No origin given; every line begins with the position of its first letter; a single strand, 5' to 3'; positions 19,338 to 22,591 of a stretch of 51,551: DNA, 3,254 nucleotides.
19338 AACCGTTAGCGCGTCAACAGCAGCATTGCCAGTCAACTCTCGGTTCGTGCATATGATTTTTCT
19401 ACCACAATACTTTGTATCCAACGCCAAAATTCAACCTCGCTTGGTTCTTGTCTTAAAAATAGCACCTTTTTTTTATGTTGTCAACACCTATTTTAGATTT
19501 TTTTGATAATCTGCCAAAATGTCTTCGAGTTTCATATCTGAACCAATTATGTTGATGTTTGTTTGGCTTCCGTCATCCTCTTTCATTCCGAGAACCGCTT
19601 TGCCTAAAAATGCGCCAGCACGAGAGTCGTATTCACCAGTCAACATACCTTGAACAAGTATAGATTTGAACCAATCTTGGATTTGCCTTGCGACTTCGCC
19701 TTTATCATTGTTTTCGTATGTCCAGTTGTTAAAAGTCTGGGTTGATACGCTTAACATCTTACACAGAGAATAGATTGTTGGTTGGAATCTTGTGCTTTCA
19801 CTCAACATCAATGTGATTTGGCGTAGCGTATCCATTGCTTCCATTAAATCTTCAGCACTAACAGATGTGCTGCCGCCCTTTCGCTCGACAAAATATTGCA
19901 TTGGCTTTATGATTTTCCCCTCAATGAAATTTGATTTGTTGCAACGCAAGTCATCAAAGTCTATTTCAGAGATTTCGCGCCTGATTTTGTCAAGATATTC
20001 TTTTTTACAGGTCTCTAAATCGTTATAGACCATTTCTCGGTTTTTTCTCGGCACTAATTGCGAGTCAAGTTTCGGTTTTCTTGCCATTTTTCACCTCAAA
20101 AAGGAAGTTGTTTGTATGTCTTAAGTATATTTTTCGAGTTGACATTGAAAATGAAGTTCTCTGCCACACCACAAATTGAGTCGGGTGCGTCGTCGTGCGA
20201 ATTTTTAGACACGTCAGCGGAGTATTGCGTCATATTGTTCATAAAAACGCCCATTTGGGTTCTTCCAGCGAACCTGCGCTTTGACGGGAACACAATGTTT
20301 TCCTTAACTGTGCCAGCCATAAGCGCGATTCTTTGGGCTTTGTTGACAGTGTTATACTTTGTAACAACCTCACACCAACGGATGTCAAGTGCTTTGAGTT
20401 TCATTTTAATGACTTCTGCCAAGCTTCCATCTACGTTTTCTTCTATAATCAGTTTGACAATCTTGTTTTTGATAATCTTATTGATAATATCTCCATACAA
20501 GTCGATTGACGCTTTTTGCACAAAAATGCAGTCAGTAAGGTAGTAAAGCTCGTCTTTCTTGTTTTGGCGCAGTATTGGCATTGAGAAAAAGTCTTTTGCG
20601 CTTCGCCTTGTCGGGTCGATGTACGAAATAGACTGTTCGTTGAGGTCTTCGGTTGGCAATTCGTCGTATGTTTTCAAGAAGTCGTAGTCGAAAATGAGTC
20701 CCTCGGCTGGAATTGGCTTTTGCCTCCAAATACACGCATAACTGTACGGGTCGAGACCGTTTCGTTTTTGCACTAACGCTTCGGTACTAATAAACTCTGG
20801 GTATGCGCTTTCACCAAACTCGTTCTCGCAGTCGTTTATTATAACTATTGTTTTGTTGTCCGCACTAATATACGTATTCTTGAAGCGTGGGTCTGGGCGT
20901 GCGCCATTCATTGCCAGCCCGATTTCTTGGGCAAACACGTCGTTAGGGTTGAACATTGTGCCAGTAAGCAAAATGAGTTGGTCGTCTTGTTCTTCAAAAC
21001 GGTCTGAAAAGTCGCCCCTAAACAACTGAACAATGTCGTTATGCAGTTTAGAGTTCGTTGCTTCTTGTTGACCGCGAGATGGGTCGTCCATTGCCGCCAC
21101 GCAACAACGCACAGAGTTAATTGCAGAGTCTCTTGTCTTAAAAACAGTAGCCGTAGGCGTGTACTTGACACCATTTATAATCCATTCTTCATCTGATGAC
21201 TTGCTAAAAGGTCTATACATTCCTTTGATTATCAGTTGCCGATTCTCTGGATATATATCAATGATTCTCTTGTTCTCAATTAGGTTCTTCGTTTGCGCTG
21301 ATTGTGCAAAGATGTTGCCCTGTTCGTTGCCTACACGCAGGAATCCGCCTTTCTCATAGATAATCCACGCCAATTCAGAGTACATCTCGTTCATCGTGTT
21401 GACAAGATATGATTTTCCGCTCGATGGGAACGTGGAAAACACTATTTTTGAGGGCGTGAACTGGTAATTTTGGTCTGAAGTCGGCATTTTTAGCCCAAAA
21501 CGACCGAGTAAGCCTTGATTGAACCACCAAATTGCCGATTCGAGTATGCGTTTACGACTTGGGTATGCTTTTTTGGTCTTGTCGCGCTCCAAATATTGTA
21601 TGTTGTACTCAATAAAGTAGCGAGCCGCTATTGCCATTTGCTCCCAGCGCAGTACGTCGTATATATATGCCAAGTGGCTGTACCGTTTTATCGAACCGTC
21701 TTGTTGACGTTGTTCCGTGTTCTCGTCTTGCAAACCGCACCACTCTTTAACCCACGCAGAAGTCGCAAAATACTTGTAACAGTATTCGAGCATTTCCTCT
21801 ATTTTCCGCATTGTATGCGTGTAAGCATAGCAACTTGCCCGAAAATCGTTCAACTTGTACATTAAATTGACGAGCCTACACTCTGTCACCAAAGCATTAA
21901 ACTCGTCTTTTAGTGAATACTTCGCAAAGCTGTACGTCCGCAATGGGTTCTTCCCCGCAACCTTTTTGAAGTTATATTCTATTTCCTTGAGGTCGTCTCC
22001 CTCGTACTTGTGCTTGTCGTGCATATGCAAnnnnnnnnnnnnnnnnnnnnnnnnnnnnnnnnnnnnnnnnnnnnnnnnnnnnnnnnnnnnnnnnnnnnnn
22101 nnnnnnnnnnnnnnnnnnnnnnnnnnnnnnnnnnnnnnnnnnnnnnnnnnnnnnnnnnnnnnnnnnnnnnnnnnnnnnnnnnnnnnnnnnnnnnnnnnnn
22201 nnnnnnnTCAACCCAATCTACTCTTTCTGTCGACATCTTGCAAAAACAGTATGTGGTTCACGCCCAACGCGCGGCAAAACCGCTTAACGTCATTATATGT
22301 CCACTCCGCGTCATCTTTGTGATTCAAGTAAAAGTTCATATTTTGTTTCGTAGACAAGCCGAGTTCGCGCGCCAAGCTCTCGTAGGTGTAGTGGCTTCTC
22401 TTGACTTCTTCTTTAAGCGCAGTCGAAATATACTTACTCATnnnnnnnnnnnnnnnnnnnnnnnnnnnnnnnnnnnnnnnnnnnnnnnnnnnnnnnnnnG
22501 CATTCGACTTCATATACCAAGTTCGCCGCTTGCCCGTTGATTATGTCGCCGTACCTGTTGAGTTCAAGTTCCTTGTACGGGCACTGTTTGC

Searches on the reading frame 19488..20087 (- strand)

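Call 85: search_protein_families(library=phrogs, proteins=[window:19488-20087:-], max_evalue=0.01)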
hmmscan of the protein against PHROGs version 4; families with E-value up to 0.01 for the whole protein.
window:19488-20087:- (199 aa): 1 family
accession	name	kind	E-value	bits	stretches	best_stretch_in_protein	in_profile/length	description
phrog_606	-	head and packaging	0.0097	17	0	101-172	68-134/167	terminase small subunit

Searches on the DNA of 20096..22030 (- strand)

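Call 91: search_rna_families(sources=[L013, L018, L030, L001], threshold=evalue, max_evalue=5)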
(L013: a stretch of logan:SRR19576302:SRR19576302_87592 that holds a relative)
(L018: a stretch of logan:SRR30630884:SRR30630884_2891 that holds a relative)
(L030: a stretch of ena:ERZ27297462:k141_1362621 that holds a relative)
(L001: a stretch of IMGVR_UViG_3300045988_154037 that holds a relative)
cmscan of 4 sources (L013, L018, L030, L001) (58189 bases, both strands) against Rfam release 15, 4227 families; matches with E-value up to 5: 4.
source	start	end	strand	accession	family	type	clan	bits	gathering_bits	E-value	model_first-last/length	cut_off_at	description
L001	7294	7364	+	RF00005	tRNA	Gene; tRNA;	CL00001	58.7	29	3.7e-10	1-71/71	no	tRNA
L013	7630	7756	-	RF00396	SNORA13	Gene; snRNA; snoRNA; HACA-box;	CL00028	28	53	0.97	1-134/134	no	Small nucleolar RNA SNORA13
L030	9462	9681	-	RF02091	DAOA-AS1_2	Gene; lncRNA;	-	22.7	43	0.54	1-205/205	no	DAOA antisense RNA 1 conserved region 2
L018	1073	1255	+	RF01460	rliH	Gene; sRNA;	-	16.6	100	1.8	1-429/429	no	Listeria sRNA rliH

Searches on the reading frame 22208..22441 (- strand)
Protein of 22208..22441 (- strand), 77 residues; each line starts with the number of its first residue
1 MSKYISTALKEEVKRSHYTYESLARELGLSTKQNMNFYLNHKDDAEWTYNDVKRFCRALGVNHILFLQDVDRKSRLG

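Call 9: search_protein_families(library=pfam, proteins=[window:22208-22441:-], max_evalue=0.1)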
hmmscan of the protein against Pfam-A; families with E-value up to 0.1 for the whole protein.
window:22208-22441:- (77 aa): 6 families
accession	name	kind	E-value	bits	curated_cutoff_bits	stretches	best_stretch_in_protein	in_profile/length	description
PF13443.12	HTH_26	-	0.0061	17.2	22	1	9-62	2-53/63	Cro/C1-type HTH DNA-binding domain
PF20075.5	DUF6471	-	0.049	14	26.8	0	4-27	4-27/65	Domain of unknown function (DUF6471)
PF01527.26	HTH_Tnp_1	-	0.05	14.3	24.1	0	11-33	18-39/75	Transposase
PF16677.11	GP3_package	-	0.079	13.6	29.4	1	3-58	18-74/105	DNA-packaging protein gp3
PF13560.12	HTH_31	-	0.082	13.7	27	0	9-61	6-56/64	Helix-turn-helix domain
PF05546.16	She9_MDM33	-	0.084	13.1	22.2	1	8-64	48-101/198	She9 / Mdm33 family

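Call 85: search_protein_families(library=phrogs, proteins=[window:22208-22441:-], max_evalue=0.01)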
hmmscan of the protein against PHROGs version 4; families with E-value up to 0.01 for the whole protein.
window:22208-22441:- (77 aa): 2 families
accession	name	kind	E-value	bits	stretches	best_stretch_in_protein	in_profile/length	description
phrog_3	-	transcription regulation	0.00019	22.3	1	3-70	87-151/430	transcriptional repressor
phrog_2967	-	transcription regulation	0.00019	22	1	4-68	10-71/225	transcriptional regulator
